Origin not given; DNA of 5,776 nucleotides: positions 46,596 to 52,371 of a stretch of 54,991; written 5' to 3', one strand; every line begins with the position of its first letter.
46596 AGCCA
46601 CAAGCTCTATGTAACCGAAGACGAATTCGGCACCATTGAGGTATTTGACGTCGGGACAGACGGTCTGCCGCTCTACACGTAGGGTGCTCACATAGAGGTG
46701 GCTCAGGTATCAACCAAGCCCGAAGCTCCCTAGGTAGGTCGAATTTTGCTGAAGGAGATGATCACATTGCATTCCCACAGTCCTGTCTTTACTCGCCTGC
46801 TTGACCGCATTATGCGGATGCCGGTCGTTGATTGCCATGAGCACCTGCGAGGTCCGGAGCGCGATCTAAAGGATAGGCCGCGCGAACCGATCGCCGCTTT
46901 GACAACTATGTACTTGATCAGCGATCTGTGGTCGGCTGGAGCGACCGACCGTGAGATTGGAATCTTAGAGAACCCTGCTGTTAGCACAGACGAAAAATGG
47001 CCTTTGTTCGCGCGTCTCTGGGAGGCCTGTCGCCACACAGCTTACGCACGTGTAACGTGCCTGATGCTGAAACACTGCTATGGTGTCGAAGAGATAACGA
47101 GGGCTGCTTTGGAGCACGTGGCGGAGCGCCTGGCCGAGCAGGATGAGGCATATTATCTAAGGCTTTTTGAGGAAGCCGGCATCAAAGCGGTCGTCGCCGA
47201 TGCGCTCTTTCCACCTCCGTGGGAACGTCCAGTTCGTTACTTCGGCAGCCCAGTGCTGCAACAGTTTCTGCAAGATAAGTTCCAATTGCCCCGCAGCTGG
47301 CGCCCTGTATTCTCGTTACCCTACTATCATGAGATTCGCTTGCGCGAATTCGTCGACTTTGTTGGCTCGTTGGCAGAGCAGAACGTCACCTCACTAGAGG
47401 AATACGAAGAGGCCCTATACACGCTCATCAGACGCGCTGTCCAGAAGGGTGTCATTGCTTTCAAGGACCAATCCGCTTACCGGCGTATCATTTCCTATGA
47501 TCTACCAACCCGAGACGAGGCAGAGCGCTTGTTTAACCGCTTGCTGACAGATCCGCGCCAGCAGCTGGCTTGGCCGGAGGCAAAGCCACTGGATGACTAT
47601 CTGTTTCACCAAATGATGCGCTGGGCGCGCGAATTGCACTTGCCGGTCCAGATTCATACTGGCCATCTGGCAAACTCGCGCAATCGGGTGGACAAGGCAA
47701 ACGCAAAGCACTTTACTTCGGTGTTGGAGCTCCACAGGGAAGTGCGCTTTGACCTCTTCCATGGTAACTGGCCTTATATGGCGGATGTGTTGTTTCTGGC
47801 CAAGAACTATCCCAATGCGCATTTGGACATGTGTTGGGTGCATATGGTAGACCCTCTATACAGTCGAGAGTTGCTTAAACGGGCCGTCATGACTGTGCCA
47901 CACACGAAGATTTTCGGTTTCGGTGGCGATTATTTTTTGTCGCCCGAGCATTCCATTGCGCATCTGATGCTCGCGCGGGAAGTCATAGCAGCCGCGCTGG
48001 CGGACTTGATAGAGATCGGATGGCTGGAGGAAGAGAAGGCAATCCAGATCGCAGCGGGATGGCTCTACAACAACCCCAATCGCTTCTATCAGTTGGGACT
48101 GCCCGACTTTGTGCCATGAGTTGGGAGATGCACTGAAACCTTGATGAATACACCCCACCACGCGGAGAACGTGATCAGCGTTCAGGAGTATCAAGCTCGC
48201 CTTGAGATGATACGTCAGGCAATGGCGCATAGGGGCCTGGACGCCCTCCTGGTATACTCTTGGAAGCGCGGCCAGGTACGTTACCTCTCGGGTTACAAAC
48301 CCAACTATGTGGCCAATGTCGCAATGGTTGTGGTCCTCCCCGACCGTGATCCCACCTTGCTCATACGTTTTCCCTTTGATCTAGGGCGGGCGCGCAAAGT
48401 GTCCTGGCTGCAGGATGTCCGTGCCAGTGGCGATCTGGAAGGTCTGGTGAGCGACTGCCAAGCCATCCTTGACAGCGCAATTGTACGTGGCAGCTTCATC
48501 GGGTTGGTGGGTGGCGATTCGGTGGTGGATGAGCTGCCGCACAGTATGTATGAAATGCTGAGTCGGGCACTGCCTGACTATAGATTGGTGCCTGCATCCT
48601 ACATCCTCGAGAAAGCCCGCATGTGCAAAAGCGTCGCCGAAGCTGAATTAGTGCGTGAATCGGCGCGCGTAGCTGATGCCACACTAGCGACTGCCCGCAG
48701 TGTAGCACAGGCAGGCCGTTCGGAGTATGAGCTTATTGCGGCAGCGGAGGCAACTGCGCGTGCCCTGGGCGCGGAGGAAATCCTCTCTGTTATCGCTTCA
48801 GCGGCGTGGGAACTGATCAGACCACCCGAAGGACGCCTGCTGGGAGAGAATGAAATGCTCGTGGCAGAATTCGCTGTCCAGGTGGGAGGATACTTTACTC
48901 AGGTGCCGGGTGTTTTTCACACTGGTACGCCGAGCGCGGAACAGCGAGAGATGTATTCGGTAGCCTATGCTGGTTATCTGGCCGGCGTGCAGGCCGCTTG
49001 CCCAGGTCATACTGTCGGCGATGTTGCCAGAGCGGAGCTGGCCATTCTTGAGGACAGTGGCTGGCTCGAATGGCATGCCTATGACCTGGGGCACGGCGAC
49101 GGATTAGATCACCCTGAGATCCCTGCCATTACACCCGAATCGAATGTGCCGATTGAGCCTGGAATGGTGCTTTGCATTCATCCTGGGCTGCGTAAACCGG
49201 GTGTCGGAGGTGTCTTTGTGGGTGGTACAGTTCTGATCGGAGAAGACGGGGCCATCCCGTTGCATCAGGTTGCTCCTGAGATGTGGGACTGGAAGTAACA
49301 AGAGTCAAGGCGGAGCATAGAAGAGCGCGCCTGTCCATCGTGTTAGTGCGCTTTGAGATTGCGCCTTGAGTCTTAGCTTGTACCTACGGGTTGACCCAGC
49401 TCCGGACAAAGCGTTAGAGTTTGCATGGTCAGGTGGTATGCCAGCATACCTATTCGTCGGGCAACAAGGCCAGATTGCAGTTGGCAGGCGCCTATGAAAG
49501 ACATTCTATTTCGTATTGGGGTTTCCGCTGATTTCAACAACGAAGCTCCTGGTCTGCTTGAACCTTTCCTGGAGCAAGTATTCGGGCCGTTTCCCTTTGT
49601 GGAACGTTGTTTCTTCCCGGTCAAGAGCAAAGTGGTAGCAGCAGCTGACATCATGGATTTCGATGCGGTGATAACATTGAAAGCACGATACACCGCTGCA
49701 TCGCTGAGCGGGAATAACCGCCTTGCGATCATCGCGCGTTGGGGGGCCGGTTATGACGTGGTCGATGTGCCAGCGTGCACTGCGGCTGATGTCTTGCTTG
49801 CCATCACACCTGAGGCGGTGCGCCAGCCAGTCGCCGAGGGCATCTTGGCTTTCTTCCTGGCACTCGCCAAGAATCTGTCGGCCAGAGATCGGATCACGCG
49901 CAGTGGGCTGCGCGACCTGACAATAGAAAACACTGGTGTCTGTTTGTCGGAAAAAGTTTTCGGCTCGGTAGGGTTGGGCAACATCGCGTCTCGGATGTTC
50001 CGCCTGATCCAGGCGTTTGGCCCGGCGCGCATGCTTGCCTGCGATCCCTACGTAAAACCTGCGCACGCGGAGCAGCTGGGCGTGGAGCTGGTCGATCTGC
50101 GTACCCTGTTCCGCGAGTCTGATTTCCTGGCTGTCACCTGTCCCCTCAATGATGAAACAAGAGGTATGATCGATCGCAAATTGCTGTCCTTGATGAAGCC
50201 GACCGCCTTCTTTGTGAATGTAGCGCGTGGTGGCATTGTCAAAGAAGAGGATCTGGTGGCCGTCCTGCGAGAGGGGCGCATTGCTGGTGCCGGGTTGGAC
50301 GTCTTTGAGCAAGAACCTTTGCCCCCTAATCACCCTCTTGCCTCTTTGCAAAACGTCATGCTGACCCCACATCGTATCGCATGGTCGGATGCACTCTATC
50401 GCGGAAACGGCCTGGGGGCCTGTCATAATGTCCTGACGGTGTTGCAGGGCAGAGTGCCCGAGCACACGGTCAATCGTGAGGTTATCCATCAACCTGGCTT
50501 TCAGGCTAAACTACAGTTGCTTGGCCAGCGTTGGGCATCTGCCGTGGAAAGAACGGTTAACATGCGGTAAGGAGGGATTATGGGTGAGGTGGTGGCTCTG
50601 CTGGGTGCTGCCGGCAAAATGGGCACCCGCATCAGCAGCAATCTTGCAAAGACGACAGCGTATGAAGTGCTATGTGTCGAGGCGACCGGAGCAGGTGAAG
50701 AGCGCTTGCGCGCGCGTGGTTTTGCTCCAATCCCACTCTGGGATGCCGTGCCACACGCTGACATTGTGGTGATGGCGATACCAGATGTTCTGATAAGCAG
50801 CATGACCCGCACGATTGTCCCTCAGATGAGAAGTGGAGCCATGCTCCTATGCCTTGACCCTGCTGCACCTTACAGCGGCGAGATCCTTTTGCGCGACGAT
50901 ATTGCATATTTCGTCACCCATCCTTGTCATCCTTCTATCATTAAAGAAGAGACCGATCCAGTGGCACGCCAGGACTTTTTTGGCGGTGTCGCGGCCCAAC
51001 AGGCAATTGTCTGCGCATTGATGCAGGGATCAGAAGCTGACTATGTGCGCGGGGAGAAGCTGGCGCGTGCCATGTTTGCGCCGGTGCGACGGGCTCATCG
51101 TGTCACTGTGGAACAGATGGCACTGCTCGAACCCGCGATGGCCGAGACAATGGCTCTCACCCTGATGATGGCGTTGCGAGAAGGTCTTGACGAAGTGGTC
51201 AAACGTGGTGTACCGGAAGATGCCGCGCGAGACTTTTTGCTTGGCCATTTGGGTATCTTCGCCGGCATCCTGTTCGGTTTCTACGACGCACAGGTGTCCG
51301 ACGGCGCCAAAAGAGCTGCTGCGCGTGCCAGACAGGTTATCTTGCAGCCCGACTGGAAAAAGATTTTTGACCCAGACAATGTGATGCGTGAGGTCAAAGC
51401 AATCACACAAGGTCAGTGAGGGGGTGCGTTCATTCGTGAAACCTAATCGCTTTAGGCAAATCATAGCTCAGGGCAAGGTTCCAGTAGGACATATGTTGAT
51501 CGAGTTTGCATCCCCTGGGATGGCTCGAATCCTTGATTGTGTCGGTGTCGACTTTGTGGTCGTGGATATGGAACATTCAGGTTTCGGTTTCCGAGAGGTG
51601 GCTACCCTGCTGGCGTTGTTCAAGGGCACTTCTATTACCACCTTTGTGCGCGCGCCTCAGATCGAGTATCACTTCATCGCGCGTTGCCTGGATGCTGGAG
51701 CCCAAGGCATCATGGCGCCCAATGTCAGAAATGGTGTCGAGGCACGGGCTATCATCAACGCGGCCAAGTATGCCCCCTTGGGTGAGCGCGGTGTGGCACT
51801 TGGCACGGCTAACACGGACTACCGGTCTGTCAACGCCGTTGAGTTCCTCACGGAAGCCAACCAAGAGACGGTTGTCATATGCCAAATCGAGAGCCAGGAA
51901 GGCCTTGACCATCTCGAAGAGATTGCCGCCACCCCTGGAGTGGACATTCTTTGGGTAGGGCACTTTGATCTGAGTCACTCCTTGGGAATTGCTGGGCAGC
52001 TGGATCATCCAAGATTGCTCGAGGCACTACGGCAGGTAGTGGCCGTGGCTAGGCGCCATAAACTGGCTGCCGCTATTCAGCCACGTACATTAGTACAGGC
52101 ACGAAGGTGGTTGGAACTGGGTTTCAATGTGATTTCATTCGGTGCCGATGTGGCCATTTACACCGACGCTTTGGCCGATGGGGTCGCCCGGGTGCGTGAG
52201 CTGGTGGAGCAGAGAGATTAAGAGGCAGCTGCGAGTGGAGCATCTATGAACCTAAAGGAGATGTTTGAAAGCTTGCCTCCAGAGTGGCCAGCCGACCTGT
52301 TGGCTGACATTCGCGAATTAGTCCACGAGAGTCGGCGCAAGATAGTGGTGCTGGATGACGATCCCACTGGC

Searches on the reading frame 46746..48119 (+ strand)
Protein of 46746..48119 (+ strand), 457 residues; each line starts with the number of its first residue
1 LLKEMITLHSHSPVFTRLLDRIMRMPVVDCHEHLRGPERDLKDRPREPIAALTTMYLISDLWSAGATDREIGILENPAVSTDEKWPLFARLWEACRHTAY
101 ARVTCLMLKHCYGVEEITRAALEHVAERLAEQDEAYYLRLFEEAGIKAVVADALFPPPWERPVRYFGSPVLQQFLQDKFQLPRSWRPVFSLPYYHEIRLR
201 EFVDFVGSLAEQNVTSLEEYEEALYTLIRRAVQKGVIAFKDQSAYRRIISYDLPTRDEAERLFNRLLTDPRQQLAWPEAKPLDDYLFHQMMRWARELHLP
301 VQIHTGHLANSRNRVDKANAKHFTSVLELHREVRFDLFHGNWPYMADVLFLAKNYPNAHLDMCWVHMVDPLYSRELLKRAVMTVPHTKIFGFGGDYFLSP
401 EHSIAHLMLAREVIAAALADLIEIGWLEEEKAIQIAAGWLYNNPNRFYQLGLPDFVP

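Call 24: search_protein_families(library=pfam, proteins=[window:46746-48119:+], max_evalue=0.00001)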
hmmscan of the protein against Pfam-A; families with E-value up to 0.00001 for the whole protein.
window:46746-48119:+ (457 aa): 2 families
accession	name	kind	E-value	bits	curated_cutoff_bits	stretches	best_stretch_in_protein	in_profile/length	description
PF04909.20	Amidohydro_2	-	1.2e-10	42.1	26.4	1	189-449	23-288/289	Amidohydrolase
PF02614.20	UxaC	-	7.4e-06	25.5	25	0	22-315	24-307/464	Glucuronate isomerase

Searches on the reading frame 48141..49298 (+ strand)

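Call 24: search_protein_families(library=pfam, proteins=[window:48141-49298:+], max_evalue=0.00001)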
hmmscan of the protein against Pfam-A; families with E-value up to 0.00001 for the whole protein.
window:48141-49298:+ (385 aa): 2 families
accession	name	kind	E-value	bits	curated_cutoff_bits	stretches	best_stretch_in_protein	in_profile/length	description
PF00557.29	Peptidase_M24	-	2.4e-28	99.8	23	1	169-367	1-207/208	Metallopeptidase family M24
PF01321.24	Creatinase_N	-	7.4e-14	52.8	22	1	20-162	1-128/128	Creatinase/Prolidase N-terminal domain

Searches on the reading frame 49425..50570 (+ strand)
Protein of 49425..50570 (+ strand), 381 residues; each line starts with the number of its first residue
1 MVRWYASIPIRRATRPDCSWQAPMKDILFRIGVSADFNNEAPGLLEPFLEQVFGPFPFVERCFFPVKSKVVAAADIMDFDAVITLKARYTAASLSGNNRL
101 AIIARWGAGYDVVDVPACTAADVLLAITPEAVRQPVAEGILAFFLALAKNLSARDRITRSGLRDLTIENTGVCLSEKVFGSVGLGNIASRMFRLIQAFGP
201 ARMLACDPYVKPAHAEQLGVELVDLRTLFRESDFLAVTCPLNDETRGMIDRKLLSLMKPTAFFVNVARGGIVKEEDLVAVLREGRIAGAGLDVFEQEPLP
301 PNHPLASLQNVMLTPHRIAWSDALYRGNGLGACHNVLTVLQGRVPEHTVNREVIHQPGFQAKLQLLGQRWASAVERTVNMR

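Call 78: search_protein_families(library=pfam, proteins=[window:49425-50570:+], max_evalue=0.00001)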
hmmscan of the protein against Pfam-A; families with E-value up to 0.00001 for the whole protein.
window:49425-50570:+ (381 aa): 2 families
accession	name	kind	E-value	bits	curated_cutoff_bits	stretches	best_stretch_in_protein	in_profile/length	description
PF02826.25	2-Hacid_dh_C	-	2.2e-52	177.5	25.1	1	142-316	2-176/178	D-isomer specific 2-hydroxyacid dehydrogenase, NAD binding domain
PF00389.36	2-Hacid_dh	-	2.2e-11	44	24.6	1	73-350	34-134/134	D-isomer specific 2-hydroxyacid dehydrogenase, catalytic domain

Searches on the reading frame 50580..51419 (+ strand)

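Call 78: search_protein_families(library=pfam, proteins=[window:50580-51419:+], max_evalue=0.00001)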
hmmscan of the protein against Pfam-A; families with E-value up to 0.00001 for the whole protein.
window:50580-51419:+ (279 aa): 1 family
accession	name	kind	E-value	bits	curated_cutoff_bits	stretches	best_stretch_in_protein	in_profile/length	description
PF16896.10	PGDH_C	-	1.4e-58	197.7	25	1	123-276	2-155/155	Phosphogluconate dehydrogenase (decarboxylating) C-term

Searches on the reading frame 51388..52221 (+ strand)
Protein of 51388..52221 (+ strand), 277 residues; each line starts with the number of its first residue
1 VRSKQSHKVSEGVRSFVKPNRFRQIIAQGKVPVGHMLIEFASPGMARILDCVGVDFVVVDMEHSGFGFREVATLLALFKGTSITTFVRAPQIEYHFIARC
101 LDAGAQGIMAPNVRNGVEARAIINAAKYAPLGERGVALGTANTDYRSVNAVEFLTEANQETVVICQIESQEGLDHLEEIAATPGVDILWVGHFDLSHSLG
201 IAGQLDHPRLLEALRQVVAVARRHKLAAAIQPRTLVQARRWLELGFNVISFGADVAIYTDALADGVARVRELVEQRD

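Call 78: search_protein_families(library=pfam, proteins=[window:51388-52221:+], max_evalue=0.00001)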
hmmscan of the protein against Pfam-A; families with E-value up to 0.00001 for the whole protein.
window:51388-52221:+ (277 aa): 1 family
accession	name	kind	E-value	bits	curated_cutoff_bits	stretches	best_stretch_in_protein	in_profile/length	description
PF03328.21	HpcH_HpaI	-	5.3e-34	117.9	25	1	40-258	8-218/221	HpcH/HpaI aldolase/citrate lyase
